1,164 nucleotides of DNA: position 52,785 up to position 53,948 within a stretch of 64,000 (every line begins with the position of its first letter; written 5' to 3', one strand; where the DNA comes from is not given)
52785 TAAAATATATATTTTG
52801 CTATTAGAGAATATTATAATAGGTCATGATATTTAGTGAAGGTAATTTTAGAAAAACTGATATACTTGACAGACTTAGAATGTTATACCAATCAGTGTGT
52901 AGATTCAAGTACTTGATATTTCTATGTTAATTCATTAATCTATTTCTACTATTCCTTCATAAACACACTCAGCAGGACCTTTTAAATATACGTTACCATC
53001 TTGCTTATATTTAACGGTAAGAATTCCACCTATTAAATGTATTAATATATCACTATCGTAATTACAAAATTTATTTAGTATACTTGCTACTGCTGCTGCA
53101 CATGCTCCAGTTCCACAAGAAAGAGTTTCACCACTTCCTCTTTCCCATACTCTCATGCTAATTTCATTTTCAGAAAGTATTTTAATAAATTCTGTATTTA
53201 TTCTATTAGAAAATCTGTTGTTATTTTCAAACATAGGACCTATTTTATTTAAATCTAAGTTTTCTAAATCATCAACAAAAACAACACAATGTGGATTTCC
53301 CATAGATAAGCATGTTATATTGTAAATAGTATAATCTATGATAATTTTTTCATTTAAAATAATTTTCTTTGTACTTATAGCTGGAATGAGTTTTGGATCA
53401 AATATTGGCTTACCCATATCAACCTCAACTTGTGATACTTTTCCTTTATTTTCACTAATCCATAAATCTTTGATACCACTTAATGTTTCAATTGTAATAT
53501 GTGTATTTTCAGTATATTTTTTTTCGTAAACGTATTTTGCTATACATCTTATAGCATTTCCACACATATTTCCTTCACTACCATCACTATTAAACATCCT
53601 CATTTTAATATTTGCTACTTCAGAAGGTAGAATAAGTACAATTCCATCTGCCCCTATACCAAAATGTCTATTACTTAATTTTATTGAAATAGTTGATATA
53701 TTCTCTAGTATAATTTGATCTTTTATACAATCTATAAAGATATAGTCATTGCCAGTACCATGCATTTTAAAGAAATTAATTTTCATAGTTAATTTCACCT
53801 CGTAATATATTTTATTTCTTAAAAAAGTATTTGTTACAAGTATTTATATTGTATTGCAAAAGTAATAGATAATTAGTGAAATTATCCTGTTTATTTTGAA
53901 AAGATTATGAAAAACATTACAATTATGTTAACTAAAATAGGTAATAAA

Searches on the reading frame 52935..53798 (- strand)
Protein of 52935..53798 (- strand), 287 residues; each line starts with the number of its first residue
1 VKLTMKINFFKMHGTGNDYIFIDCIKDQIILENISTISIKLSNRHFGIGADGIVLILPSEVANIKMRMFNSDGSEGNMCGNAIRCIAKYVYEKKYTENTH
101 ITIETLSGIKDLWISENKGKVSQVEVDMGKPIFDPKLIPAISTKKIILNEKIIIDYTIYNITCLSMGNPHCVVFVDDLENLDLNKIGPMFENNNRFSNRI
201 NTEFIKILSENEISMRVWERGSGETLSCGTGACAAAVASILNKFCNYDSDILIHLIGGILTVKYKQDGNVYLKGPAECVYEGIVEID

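Call 119: search_protein_families(library=pfam, proteins=[window:52935-53798:-], max_evalue=0.001)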
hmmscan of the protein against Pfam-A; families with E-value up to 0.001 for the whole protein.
window:52935-53798:- (287 aa): 2 families
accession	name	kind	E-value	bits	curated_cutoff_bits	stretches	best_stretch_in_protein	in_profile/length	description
PF01678.24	DAP_epimerase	-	7e-66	220.2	34.7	2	163-278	2-120/121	Diaminopimelate epimerase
PF02567.21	PhzC-PhzF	-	2.9e-07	30.7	27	1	57-234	46-223/281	Phenazine biosynthesis-like protein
